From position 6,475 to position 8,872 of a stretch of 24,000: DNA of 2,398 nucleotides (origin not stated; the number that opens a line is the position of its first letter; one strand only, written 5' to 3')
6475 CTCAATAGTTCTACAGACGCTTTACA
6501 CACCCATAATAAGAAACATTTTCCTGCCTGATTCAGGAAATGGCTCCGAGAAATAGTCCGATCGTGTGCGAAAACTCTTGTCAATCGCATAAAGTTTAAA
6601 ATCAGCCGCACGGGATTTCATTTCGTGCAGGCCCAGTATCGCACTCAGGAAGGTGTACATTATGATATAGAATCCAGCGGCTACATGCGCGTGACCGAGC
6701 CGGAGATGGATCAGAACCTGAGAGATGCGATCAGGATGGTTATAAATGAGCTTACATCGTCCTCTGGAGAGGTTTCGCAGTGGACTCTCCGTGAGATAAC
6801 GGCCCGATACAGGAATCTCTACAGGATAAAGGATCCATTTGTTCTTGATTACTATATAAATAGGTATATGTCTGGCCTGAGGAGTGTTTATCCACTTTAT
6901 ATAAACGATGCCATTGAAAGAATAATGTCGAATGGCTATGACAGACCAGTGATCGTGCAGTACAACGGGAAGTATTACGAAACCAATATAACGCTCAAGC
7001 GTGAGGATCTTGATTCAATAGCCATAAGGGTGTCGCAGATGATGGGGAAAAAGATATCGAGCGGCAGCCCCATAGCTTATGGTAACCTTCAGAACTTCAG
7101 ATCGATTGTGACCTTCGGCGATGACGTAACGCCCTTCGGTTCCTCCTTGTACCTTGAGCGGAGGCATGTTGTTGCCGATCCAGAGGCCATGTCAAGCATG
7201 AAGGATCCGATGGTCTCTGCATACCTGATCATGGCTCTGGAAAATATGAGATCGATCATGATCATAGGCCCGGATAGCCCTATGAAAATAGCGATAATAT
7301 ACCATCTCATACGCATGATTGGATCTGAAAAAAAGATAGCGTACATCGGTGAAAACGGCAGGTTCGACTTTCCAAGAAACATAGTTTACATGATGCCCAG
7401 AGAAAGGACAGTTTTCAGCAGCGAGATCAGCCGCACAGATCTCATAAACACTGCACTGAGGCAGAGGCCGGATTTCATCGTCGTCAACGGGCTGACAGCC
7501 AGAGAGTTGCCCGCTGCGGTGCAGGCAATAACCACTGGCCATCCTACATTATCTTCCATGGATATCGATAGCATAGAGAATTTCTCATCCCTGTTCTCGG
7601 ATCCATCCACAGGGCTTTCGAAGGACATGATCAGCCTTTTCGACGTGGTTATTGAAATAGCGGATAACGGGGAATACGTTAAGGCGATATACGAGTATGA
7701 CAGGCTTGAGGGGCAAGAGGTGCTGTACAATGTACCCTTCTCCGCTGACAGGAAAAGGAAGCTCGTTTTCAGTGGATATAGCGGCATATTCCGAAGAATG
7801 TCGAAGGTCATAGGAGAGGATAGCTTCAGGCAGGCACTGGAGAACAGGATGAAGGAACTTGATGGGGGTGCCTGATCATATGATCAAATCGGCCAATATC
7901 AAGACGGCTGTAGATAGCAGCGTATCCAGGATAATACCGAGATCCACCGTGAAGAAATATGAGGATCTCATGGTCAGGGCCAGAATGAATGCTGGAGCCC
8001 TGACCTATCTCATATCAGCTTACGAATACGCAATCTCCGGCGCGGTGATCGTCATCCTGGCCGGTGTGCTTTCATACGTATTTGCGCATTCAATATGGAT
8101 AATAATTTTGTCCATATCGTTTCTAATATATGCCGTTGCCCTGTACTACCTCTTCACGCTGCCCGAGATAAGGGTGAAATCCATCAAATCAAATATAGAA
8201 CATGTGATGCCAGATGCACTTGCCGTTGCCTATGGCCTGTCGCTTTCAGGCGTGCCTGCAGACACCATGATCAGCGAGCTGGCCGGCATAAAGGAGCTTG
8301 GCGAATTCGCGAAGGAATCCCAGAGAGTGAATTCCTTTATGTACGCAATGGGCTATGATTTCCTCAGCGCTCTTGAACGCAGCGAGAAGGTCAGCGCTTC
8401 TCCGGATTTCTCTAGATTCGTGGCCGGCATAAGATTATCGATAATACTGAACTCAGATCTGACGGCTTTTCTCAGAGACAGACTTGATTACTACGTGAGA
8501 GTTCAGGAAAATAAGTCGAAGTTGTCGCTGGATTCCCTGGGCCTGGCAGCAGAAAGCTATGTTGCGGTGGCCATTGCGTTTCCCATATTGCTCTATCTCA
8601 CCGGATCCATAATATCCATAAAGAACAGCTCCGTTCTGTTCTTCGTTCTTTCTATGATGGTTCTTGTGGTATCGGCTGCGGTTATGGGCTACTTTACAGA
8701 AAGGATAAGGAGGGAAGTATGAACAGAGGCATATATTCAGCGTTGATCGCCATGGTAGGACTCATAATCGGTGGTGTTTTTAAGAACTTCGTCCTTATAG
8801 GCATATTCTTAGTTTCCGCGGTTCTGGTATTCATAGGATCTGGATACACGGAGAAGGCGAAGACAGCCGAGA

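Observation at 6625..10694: Compact, pilin-less type IV filament-like operon: degenerate ATPase, two split platform proteins, active ATPase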

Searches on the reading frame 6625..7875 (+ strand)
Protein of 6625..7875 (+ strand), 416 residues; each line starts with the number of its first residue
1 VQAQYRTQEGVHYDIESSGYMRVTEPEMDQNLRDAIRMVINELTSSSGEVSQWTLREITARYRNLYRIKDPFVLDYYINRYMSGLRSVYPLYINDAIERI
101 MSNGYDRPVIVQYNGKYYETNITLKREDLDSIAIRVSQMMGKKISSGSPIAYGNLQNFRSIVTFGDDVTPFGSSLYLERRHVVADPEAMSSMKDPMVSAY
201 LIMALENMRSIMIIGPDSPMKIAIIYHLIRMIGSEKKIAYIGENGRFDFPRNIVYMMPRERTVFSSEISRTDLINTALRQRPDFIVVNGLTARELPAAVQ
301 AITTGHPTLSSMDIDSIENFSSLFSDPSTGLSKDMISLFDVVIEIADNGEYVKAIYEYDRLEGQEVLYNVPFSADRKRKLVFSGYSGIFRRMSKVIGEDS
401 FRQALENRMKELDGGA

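Call 5: search_protein_families(library=pfam, proteins=[window:6625-7875:+], max_evalue=1)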
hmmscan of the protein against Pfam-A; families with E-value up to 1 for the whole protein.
window:6625-7875:+ (416 aa): 1 family
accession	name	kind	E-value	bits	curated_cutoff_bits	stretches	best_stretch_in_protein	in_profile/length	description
PF00437.27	T2SSE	-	5.7e-05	22.4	24.9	1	268-313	198-244/370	Type II/IV secretion system protein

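Call 6: search_protein_families(library=ncbifam, proteins=[window:6625-7875:+], max_evalue=1)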
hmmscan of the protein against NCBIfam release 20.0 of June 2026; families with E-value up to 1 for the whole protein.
window:6625-7875:+ (416 aa): 14 families
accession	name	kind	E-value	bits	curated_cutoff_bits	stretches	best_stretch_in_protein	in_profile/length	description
NF058587.1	archaellum_moto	equivalog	3.6e-27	95.3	550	1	24-340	84-409/527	archaellum flagellar ATPase motor FlaI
TIGR02788.1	VirB11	equivalog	1.5e-13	50.4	249.95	1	185-318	121-256/308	P-type DNA transfer ATPase VirB11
NF010475.0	PRK13900.1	equivalog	3.1e-10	39.7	389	1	192-316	144-271/333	type IV secretion system ATPase VirB11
NF053672.1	bindosome_BasE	exception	1.5e-09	37.1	1000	1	117-345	174-413/512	bindosome assembly system ATPase subunit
TIGR03819.1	heli_sec_ATPase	hypoth_equivalog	1.6e-09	37.4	373.15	1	75-306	42-278/340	TadA family conjugal transfer-associated ATPase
NF010425.0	PRK13851.1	equivalog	1.2e-05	24.3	461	1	184-325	138-282/344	type IV secretion system protein VirB11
NF010469.0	PRK13894.1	subfamily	0.00044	19.7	508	1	199-308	140-247/320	conjugal transfer ATPase TrbB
TIGR02782.1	TrbB_P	equivalog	0.00051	19.4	304.55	1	198-308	126-235/303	P-type conjugative transfer ATPase TrbB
TIGR02525.1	plasmid_TraJ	equivalog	0.017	14.1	368.3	1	269-317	213-262/372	plasmid transfer ATPase TraJ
NF033491.1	BA3454_fam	equivalog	0.025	14.1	40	1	109-127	6-24/43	BA3454 family stress response protein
TIGR01420.1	pilT_fam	subfamily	0.028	13.6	319.1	1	271-313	185-228/343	PilT/PilU family type 4a pilus ATPase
NF041000.1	ATPase_ComGA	equivalog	0.059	12.4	300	1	267-317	184-235/267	competence type IV pilus ATPase ComGA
NF053534.1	T4PilAsmATPsTfpB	equivalog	0.15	10.4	850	1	270-314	394-439/584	type IV pilus assembly ATPase TfpB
NF007755.0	PRK10436.1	equivalog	0.22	10.2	617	1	272-317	279-325/465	type II secretion system protein GspE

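Call 17: find_homologous_proteins(query=window:6625-7872:+, max_evalue=0.001)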
Query window:6625-7872:+ (416 aa): 4 proteins with E <= 0.001 among 3202 candidates.
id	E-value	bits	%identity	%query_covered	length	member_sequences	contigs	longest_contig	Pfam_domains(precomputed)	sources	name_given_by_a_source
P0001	2.1e-245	832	93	96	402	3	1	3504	PF27713.1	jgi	-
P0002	4.4e-229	778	81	100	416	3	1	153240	-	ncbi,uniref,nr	ncbi:type II/IV secretion system ATPase subunit [Thermoplasma sp.]|uniref:type II/IV secretion syste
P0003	1.1e-202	691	72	100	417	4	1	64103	-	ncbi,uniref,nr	ncbi:type II/IV secretion system ATPase subunit [Thermoplasma sp. Kam2015]|uniref:type II/IV secreti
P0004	1.3e-93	332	41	95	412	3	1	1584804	PF27713.1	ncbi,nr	ncbi:type II/IV secretion system ATPase subunit [Thermoplasma volcanium]|nr:type II/IV secretion sys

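Call 22: search_protein_representatives(protein=window:6625-7872:+)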
Query: 416 residues. Proteins with E-value up to 0.001 (for the whole library): 1363; up to 1e-10: 434; up to 1e-30: 3. The best 150 are listed.
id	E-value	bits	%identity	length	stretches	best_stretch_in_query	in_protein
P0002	1.4e-229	778.0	82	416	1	1-415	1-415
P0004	4.1e-94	332.1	42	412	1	15-410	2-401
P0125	9.3e-48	179.5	33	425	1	23-390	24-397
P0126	1.2e-29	119.9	32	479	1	60-399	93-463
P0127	2.5e-27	112.3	31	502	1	60-375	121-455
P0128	8.1e-26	107.3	28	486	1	21-345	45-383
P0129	4.8e-25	104.8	29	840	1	14-412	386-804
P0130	1.8e-24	102.9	27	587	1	30-342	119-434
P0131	2.8e-24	102.2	28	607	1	53-342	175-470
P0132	3.7e-24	101.9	31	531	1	61-406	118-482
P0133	8.3e-24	100.7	28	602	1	55-395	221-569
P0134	2.1e-23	99.4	27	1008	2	72-342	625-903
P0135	3.6e-23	98.6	34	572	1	35-332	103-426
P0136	6.1e-23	97.8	30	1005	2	70-328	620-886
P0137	1.8e-22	96.3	27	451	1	3-343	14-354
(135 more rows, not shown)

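Call 53: search_solved_structures(query=window:6625-7872:+, max_evalue=0.001)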
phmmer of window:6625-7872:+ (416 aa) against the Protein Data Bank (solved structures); distinct sequences matched with E-value up to 0.001: 6.
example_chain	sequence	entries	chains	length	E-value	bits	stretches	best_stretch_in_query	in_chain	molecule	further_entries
2oap_1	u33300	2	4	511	7e-28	100.9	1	73-342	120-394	Type II secretion system protein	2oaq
4ihq_A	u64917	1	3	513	1e-12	50.9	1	68-386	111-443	FlaI ATPase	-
4ii7_A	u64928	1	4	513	2e-12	50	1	68-386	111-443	FlaI ATPase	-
8rkd_E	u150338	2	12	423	2.4e-07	33.3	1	78-363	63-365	Pilus assembly ATPase CpaF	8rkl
8rjf_A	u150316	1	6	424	2.4e-07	33.3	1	78-363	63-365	Pilus assembly ATPase CpaF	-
9e24_A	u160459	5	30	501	3.1e-07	32.9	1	77-363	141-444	CpaF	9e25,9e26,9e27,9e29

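Call 58: predict_structure(alignment_id=A4)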
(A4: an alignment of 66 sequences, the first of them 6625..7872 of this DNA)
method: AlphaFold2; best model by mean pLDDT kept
length: 416 residues; sequences in the alignment: 66
mean_pLDDT: 87.7   pTM: 0.62
mean pLDDT of the five models: 87.7, 87.6, 87.1, 87.1, 87.1
residues with pLDDT >= 90: 238; 70-90: 145; 50-70: 25; < 50: 8
segments of 3 or more residues with pLDDT < 50: 1-4
pLDDT, mean of each block of 10 residues (from residue 1): 51 87 92 94 82 86 91 89 92 90 94 90 96 93 88 84 86 90 59 89 94 91 89 91 67 81 75 93 94 94 96 94 91 93 92 95 91 93 91 88 90 66
secondary structure, 60 per line:
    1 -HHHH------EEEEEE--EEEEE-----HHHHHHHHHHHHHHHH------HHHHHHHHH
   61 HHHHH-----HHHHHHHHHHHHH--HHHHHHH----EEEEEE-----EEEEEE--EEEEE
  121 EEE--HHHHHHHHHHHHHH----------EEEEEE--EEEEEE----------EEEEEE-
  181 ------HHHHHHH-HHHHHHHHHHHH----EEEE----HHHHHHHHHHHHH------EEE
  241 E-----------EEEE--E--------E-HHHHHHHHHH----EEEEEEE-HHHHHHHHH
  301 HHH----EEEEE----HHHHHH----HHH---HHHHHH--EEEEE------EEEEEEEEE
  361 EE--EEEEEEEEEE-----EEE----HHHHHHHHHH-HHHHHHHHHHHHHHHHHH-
elements in order: H2-5 E12-17 E20-24 H30-45 H52-65 H71-83 H86-92 E97-102 E108-113 E116-123 H126-139 E150-155 E158-163 E174-179 H187-193 H195-206 E211-214 H219-231 E238-241 E253-256 H270-279 E284-290 H292-303 E308-312 H317-322 H333-338 E341-345 E352-362 E365-374 E380-382 H387-396 H398-415

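Call 60: fold_search(model_id=the predicted structure, library=pdb)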
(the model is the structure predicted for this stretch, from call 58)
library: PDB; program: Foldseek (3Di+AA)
matches with E <= 10: 1462; with E <= 0.001: 102
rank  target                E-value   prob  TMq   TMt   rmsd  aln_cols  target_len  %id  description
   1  2oap_1                1.4e-31  1.00  0.77  0.65   4.4       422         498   24  Crystal structure of the archaeal secretion ATPase GspE in complex with AMP-PNP (released 2007-02-13)
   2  2oap_2                2.4e-30  1.00  0.73  0.62   4.8       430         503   22  Crystal structure of the archaeal secretion ATPase GspE in complex with AMP-PNP (released 2007-02-13)
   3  4ihq_A                5.6e-29  1.00  0.76  0.63   5.1       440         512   20  Archaellum Assembly ATPase FlaI bound to ADP (released 2013-03-06)
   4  4ii7_C                8.4e-29  1.00  0.81  0.68   4.1       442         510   20  Archaellum Assembly ATPase FlaI (released 2013-03-06)
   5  4ii7_B                1.4e-28  1.00  0.76  0.65   4.7       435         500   20  Archaellum Assembly ATPase FlaI (released 2013-03-06)
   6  4ii7_D                3.0e-28  1.00  0.75  0.64   5.0       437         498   20  Archaellum Assembly ATPase FlaI (released 2013-03-06)
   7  4ihq_C                3.2e-28  1.00  0.82  0.68   4.0       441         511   19  Archaellum Assembly ATPase FlaI bound to ADP (released 2013-03-06)
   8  4ii7_A                6.4e-28  1.00  0.80  0.67   4.3       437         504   20  Archaellum Assembly ATPase FlaI (released 2013-03-06)
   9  8rjf_A                1.3e-24  1.00  0.69  0.68   5.8       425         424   19  TadA/CpaF with ADP (released 2024-08-14)
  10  9e24_A                1.6e-24  1.00  0.61  0.61   7.0       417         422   20  Closed structure of CpaF without nucleotides (Apo dataset) (released 2025-04-23)
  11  8rkd_A                2.3e-24  1.00  0.67  0.66   6.0       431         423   19  TadA/CpaF with AMPPNP (released 2024-08-14)
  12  8rkd_B                2.0e-22  1.00  0.67  0.68   5.7       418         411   20  TadA/CpaF with AMPPNP (released 2024-08-14)
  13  3jc8_Ba               6.4e-18  1.00  0.61  0.57  12.0       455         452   17  Architectural model of the type IVa pilus machine in a piliated state (released 2016-03-16)
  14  2pt7_B                2.0e-15  1.00  0.50  0.65   5.3       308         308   18  Crystal structure of Cag VirB11 (HP0525) and an inhibitory protein (HP1451) (released 2007-11-13)
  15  1g6o_A                5.8e-15  1.00  0.53  0.67   7.6       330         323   17  CRYSTAL STRUCTURE OF THE HELICOBACTER PYLORI ATPASE, HP0525, IN COMPLEX WITH ADP (released 2001-01-24)
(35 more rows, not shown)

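Call 67: list_cluster_members(proteins=[window:6685-7872:+, window:9456-10691:+, window:7880-8719:+, window:8719-9456:+])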
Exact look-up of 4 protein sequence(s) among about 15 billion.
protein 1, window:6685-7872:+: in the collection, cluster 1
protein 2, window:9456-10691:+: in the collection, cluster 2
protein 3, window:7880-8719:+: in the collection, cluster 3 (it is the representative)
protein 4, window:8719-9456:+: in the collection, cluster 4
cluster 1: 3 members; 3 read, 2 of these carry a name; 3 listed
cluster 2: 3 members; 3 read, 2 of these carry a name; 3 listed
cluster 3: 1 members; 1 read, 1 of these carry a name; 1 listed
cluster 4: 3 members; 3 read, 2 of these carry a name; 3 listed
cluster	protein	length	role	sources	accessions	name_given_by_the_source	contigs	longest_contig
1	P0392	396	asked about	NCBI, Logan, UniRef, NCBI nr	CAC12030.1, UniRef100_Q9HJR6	export type III nucleotide binding protein (Vir B11) related protein [Thermoplasma ... | Export type III nucleotide binding protein (Vir B11) related protein n=2 Tax=Thermoplasma ...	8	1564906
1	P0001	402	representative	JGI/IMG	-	-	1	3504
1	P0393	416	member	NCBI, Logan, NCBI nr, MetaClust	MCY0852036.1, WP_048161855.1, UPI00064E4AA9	type II/IV secretion system ATPase subunit [Thermoplasma acidophilum] | status=active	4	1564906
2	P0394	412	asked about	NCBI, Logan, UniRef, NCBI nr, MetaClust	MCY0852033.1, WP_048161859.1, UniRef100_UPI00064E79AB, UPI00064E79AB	type II/IV secretion system ATPase subunit [Thermoplasma acidophilum] | type II/IV secretion system ATPase subunit n=1 Tax=Thermoplasma acidophilum TaxID=2303 ... | status=active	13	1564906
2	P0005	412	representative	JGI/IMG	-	-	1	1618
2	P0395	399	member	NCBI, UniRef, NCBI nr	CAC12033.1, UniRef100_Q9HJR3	export type III nucleotide binding protein (Vir B11) related protein [Thermoplasma ... | Export type III nucleotide binding protein (Vir B11) related protein n=1 Tax=Thermoplasma ...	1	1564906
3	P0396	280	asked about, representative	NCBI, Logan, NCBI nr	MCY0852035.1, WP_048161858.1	type II secretion system F family protein [Thermoplasma acidophilum]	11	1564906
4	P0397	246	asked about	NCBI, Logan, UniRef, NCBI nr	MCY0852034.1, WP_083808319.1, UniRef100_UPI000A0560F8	type II secretion system F family protein [Thermoplasma acidophilum] | type II secretion system F family protein n=1 Tax=Thermoplasma acidophilum TaxID=2303 ...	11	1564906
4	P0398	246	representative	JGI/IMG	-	-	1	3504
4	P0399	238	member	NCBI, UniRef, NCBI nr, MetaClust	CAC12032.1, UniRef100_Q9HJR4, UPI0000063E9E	hypothetical membrane protein [Thermoplasma acidophilum] | Hypothetical membrane protein n=1 Tax=Thermoplasma acidophilum (strain ATCC 25905 / DSM ... | status=active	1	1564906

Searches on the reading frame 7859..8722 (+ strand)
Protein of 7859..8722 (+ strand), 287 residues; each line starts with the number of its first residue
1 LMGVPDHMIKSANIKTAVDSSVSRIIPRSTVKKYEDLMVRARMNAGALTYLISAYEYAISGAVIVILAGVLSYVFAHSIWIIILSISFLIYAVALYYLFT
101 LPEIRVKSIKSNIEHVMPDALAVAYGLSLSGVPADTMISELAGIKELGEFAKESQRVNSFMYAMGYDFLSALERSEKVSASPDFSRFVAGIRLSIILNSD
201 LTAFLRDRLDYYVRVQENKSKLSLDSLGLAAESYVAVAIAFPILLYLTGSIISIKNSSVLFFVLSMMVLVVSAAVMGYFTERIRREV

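Call 5: search_protein_families(library=pfam, proteins=[window:7859-8722:+], max_evalue=1)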
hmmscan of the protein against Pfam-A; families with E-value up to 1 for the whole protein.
window:7859-8722:+ (287 aa): 2 families
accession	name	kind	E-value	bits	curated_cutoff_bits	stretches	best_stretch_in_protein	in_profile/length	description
PF00482.28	T2SSF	-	9.3e-11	42.2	25.2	1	126-248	7-124/125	Type II secretion system (T2SS), protein F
PF20990.2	DUF2207_C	-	0.54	10.4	33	0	223-283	137-196/247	Predicted membrane protein (DUF2207) C-terminal domain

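Call 6: search_protein_families(library=ncbifam, proteins=[window:7859-8722:+], max_evalue=1)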
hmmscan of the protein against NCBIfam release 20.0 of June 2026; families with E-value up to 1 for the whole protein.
window:7859-8722:+ (287 aa): 3 families
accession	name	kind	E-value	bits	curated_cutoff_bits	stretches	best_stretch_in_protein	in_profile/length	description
NF004704.2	PRK06041.1-2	equivalog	1.8e-09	36.8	550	1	50-275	13-239/555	archaellar assembly protein ArlJ/FlaJ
NF046075.1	UpsF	equivalog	7.2e-06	25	400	1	59-209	30-181/484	membrane pilin protein UpsF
NF004705.1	PRK06041.1-3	equivalog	4.5e-05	22.6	400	1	126-277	16-166/465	archaellar assembly protein ArlJ/FlaJ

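Call 32: find_related_loci(query=A3, collection=genome_contigs, flank=10000)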
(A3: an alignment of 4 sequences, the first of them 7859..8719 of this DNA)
Query A3 (287 aa) in genome_contigs; peptide patterns used: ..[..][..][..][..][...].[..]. (x = any residue, [..] = any of these).
30 stretches matched a pattern; 11 encode a relative of the query (tblastn E <= 1e-3); 11 distinct loci.
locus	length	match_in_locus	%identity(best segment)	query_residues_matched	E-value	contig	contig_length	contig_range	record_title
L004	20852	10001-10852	81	4-287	1e-155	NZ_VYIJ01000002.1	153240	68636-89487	MAG: Thermoplasma sp. isolate FL NODE_2_length_153240_cov_6.255110, whole genome shotgun sequence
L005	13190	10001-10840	79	8-287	1e-149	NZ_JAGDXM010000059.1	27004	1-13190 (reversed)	MAG: Thermoplasma sp. isolate KMA_Bin19 NODE_558_length_27004_cov_4.184868, whole genome shotgun sequence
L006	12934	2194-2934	39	25-271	1e-54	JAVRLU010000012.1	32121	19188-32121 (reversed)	MAG: Thermoplasmataceae archaeon isolate TVZ.SD19.246 Thermoplasmatota_25_MX8.12_70_32122_68.632568, whole genome shotgu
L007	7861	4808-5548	40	25-271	7e-55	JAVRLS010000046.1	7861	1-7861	MAG: Thermoplasmataceae archaeon isolate TVZ.SD19.244 Thermoplasmatota_23_MX4.2_772_7862_187.756432, whole genome shotgu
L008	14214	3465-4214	24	30-272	7e-17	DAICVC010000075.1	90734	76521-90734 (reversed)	MAG TPA_asm: Thermoplasmatales archaeon isolate clean2848 k141_1015510, whole genome shotgun sequence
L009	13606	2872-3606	25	16-254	3e-16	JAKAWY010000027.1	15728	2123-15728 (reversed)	MAG: Thermoplasmata archaeon isolate YP4.bin8 NODE_5203_length_15728_cov_30.667457, whole genome shotgun sequence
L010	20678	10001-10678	25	30-254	7e-16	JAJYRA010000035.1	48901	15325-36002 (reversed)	MAG: Thermoplasmata archaeon isolate DS4.bin88 NODE_575_length_48901_cov_3.094579, whole genome shotgun sequence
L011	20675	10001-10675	25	31-254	9e-16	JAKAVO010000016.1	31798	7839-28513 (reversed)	MAG: Thermoplasmata archaeon isolate YP4.bin104 NODE_1928_length_31798_cov_2.964163, whole genome shotgun sequence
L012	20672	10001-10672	26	32-254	4e-15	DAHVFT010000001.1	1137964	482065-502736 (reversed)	MAG TPA_asm: Thermoplasmatales archaeon isolate clean295 NODE_1_length_1137964_cov_221.819047, whole genome shotgun sequ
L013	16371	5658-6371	23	52-279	9e-15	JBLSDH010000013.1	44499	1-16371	Cuniculiplasmataceae archaeon SKW1 k141_773_length_44499_cov_1211.9406, whole genome shotgun sequence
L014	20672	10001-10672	26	32-254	2e-15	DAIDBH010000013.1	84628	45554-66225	MAG TPA_asm: Thermoplasmatales archaeon isolate clean327 k141_6634, whole genome shotgun sequence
